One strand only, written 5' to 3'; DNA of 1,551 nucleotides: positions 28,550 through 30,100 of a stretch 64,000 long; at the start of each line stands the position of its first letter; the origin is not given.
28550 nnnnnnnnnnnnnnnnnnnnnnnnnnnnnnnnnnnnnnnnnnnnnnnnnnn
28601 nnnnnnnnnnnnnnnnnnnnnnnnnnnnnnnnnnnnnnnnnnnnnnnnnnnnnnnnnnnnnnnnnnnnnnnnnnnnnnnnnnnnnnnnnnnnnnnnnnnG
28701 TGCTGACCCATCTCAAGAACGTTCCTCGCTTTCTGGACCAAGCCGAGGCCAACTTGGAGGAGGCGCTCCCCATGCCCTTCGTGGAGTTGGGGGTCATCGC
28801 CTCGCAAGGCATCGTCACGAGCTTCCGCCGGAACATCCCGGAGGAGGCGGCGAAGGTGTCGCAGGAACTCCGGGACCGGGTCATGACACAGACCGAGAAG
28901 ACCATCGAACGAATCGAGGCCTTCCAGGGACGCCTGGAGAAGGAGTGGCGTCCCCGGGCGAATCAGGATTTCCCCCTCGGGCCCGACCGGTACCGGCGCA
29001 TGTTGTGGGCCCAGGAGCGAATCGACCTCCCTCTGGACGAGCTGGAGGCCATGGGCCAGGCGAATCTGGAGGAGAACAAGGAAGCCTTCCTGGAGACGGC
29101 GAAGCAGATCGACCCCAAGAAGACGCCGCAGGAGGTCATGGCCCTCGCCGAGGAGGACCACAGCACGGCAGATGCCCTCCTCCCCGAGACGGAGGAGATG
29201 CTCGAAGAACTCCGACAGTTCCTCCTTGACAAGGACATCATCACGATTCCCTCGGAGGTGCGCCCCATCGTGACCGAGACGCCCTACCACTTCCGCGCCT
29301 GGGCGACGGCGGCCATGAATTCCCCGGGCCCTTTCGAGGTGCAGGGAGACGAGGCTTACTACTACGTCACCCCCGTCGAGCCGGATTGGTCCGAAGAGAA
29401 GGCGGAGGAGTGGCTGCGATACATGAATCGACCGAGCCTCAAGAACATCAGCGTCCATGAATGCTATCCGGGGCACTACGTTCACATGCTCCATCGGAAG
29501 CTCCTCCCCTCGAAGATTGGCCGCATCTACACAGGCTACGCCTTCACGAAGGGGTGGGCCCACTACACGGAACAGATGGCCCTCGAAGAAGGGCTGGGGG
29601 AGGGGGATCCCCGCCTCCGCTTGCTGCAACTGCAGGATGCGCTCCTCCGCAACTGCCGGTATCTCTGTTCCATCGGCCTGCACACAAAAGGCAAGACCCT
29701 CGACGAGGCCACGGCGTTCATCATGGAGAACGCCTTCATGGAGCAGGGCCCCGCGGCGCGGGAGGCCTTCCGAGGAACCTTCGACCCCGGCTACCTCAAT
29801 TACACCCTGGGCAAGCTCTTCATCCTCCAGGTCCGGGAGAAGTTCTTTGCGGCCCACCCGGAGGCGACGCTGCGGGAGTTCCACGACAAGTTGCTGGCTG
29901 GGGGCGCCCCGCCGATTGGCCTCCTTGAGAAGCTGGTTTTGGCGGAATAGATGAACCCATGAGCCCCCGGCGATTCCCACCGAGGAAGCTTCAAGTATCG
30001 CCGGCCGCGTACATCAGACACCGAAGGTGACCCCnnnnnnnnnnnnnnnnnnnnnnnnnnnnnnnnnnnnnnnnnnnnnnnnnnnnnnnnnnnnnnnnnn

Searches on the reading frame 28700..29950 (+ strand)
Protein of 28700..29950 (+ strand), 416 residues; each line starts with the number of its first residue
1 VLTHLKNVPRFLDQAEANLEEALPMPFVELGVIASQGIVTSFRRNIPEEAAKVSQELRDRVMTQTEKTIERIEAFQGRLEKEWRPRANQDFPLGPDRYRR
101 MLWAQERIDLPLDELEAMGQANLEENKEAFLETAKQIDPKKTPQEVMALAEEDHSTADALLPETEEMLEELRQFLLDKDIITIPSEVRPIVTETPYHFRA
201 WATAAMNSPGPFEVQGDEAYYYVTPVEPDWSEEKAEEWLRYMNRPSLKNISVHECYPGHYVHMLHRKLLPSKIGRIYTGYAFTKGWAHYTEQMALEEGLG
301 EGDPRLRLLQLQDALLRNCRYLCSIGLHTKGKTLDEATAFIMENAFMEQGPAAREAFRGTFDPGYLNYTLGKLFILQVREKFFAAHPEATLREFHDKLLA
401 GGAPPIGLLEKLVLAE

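Call 7: search_protein_families(library=pfam, proteins=[window:28700-29950:+], max_evalue=0.01)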
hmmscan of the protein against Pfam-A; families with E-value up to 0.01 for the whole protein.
window:28700-29950:+ (416 aa): 1 family
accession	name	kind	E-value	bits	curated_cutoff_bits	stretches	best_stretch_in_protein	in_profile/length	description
PF05960.17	DUF885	-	4.9e-73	248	32.4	1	2-413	106-532/532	Bacterial protein of unknown function (DUF885)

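Call 11: find_encoding_contigs(protein=window:28700-29950:+, flank=10000, max_places=10)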
Protein window:28700-29950:+ (416 aa): no gene with exactly this product is on record in the collection.

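Call 13: find_related_loci(query=window:28700-29950:+, collection=genome_contigs, flank=10000)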
Query window:28700-29950:+ (416 aa) in genome_contigs; peptide patterns used: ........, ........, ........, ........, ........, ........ (x = any residue, [..] = any of these).
599 stretches matched a pattern (row limit reached: there are more); 530 encode a relative of the query (tblastn E <= 1e-3); the best 80 are kept; 80 distinct loci.
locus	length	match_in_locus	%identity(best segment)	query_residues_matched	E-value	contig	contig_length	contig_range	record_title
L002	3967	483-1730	91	1-416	0e+0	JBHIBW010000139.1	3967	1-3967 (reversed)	MAG: Thermoplasmata archaeon isolate FS_3_bin.22 NODE_5388_length_3967_cov_7.079243, whole genome shotgun sequence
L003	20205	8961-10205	86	1-415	0e+0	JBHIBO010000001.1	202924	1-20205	MAG: Thermoplasmata archaeon isolate K_1_bin.30 NODE_1_length_202924_cov_30.612316, whole genome shotgun sequence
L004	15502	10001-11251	45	1-416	4e-126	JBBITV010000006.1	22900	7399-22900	MAG: Chloroflexota bacterium isolate RSS170216_bin_404 NODE_2516_length_22900_cov_3.761304, whole genome shotgun sequenc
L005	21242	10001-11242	47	1-414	4e-122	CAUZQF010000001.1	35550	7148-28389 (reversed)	MAG: Dehalococcoidia bacterium isolate CB9_331.94 genome assembly, contig: Ga0302133_10000196, whole genome shotgun sequ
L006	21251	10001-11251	45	1-414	9e-121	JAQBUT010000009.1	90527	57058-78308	MAG: Chloroflexota bacterium isolate casp150-mb.159 NODE_560_length_90527_cov_0.423000, whole genome shotgun sequence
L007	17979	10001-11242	48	1-414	9e-119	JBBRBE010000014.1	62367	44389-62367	MAG: Chloroflexia bacterium isolate Co_metawrap_2330 Cmw_2330_k141_994555_length_62367_cov_14.9982, whole genome shotgun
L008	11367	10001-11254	45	1-414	4e-115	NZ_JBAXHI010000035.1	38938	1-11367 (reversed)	MAG: Candidatus Chlorohelix sp. isolate ELA319 MAG319_35, whole genome shotgun sequence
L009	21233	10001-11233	46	5-416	2e-116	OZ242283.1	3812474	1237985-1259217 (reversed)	MAG: Dehalococcoidia bacterium isolate d63046ed-7a55-4dc1-8bb2-d3050b7f4681 genome assembly, chromosome: 1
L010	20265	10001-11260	44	1-416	7e-114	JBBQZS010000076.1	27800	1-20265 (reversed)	MAG: Chloroflexia bacterium isolate Co_metawrap_2249 Cmw_2249_k141_887523_length_27800_cov_35.9899, whole genome shotgun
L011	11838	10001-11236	46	5-414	2e-113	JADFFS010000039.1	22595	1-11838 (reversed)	MAG: Chloroflexota bacterium isolate B28T3L11 B28T3L11_NODE1878, whole genome shotgun sequence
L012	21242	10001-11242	45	1-414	5e-113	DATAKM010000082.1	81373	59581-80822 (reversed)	MAG TPA_asm: Chloroflexia bacterium isolate SMAG_U6938 k141_176304, whole genome shotgun sequence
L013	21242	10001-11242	46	5-416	1e-112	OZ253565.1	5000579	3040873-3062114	MAG: Dehalococcoidia bacterium isolate c57aa991-6108-42ac-a26f-d51f4aa099f5 genome assembly, chromosome: 1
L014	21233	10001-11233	46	5-415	1e-119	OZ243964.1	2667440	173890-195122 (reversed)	MAG: Dehalococcoidia bacterium isolate 80dece80-02d0-4e71-89cf-4e35314ec78f genome assembly, chromosome: 1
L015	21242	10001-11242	44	5-416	1e-110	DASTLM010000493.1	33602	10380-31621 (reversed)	MAG TPA_asm: Dehalococcoidia bacterium isolate SMAG_U2862 k141_3661563, whole genome shotgun sequence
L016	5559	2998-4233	44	5-414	8e-111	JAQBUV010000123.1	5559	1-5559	MAG: Chloroflexota bacterium isolate casp150-mb.161 NODE_35230_length_5559_cov_0.684982, whole genome shotgun sequence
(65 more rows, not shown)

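Call 44: search_protein_families(library=ncbifam, proteins=[L003:7603-8469:+, L003:364-3606:-, L003:3468-5144:-, L003:5230-7407:+], max_evalue=0.001)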
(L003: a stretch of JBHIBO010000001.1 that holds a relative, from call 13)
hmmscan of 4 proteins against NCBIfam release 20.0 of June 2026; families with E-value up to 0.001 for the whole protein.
L003:7603-8469:+ (288 aa): 27 families (the best 25 are shown)
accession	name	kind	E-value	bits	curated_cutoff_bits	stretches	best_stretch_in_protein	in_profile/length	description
TIGR02021.1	BchM-ChlM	equivalog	4.7e-16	58.9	158.9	1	58-165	48-147/218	magnesium protoporphyrin IX methyltransferase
NF041820.1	daptide_MTase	equivalog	7.2e-16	58.4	175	1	41-190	16-159/243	daptide-type RiPP biosynthesis methyltransferase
NF043040.1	corrin_prot_MT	hypoth_equivalog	4e-14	52.6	180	1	52-185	28-161/216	corrinoid protein-associated methyltransferase CpaM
TIGR01983.1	UbiG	equivalog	7.7e-10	38.4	102.95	1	62-182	46-160/228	bifunctional 2-polyprenyl-6-hydroxyphenol methylase/3-demethylubiquinol 3-O-methyltransferase UbiG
NF051855.1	GlySarMtaseBact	equivalog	2.8e-09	37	350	1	42-182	33-167/259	glycine/sarcosine N-methyltransferase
NF008264.0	PRK11036.1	equivalog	2.8e-08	33.6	366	1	68-181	47-155/261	tRNA uridine 5-oxyacetic acid(34) methyltransferase CmoM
NF008992.0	PRK12335.1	equivalog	6.7e-08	32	303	1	56-173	113-223/289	SAM-dependent methyltransferase TehB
NF008405.0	PRK11207.1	equivalog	1.1e-07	31.5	218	1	56-117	21-82/198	tellurite resistance methyltransferase TehB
NF009639.0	PRK13168.1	equivalog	1.1e-07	31.1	458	1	66-126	301-360/446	23S rRNA (uracil(1939)-C(5))-methyltransferase RlmD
NF045649.1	2X_seleno_MduS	exception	4.2e-07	29.3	380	1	68-173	44-147/338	methyltransferase domain-containing selenoprotein MduS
NF001790.0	PRK00517.3-3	equivalog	1.9e-06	27.4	269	1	61-144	118-201/262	50S ribosomal protein L11 methyltransferase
TIGR04345.1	ovoA_Cterm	equivalog_domain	2e-06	27.5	170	1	53-110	32-86/242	putative 4-mercaptohistidine N1-methyltransferase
TIGR00477.1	tehB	equivalog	2.6e-06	26.9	219.5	1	56-118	64-126/238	tellurite resistance methyltransferase TehB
TIGR00479.1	rumA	equivalog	5.2e-06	25.5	183.55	1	65-138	293-366/432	23S rRNA (uracil(1939)-C(5))-methyltransferase RlmD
NF002910.0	PRK03522.2-3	equivalog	1.3e-05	24.4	558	1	67-130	236-300/383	23S rRNA (uracil(747)-C(5))-methyltransferase RlmC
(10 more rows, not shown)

L003:364-3606:- (1080 aa): 2 families
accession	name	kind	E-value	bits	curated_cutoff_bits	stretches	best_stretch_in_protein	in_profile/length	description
TIGR03921.1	T7SS_mycosin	equivalog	0.00012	21.3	278.75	1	51-128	224-287/353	type VII secretion-associated serine protease mycosin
NF042956.1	IteS_antiphage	equivalog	0.00078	17.8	900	0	51-95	489-533/747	S8 family anti-phage peptidase IteS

L003:3468-5144:- (558 aa): 2 families
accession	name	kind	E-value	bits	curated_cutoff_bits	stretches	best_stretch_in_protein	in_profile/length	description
TIGR03921.1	T7SS_mycosin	equivalog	4.4e-09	35.9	278.75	1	285-383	12-85/353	type VII secretion-associated serine protease mycosin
NF040553.1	SGO_0316_fam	subfamily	5.5e-06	24.3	1400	1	333-385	350-399/1486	SGO_0316/SGO_0317 family LPXTG-anchored serine peptidase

L003:5230-7407:+ (725 aa): 1 family
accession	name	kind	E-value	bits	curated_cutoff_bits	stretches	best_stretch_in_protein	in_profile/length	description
NF052228.1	T9SS_PorZ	equivalog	3.7e-06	25.7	260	0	97-128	627-658/757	type IX secretion system anionic LPS delivery protein PorZ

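Call 66: search_protein_families(library=pfam, proteins=[L003:364-3606:-, L003:3468-5144:-, L003:5230-7407:+, L003:7603-8469:+], max_evalue=0.001)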
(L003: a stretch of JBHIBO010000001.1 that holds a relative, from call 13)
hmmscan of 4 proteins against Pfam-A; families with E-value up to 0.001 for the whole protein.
L003:364-3606:- (1080 aa): 1 family
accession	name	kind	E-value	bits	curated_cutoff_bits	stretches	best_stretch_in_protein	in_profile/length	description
PF00082.27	Peptidase_S8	-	1.3e-11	44.8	21.8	1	9-118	196-288/288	Subtilase family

L003:3468-5144:- (558 aa): 1 family
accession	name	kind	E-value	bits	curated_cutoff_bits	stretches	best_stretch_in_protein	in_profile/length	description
PF00082.27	Peptidase_S8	-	9e-21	74.9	21.8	1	285-513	1-187/288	Subtilase family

L003:5230-7407:+ (725 aa): 3 families
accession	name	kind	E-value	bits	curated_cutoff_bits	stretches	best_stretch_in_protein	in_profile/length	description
PF13205.12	Big_5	-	1.1e-11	45.8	23.6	1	478-582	1-105/105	Bacterial Ig-like domain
PF17957.7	Big_7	-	1.7e-05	25.8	24.1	0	393-416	16-38/70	Bacterial Ig domain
PF11896.14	GlgE_dom_N_S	-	0.00058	20.7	25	0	597-669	19-88/179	Alpha-1,4-glucan:maltose-1-phosphate maltosyltransferase, domain N/S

L003:7603-8469:+ (288 aa): 8 families
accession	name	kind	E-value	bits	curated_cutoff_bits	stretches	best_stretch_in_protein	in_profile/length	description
PF13649.12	Methyltransf_25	-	1.5e-15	58.1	27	1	69-169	1-97/97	Methyltransferase domain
PF13847.12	Methyltransf_31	-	6.1e-12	45.9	27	1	66-177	4-113/145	Methyltransferase domain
PF08241.18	Methyltransf_11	-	9.4e-11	42.6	21.2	1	70-172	1-94/95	Methyltransferase domain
PF13489.12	Methyltransf_23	-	1.6e-10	41.4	27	1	64-254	21-161/164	Methyltransferase domain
PF08242.18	Methyltransf_12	-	9.7e-09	36.3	30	1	70-171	1-98/98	Methyltransferase domain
PF03848.20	TehB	-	1.1e-05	25.4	20.4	1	56-120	21-85/193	Tellurite resistance protein TehB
PF05724.17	TPMT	-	0.00027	21.1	26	1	62-120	34-93/218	Thiopurine S-methyltransferase (TPMT)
PF02475.24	TRM5-TYW2_MTfase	-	0.00043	20.7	28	1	63-140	34-109/164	TRM5/TYW2 methyltransferase domain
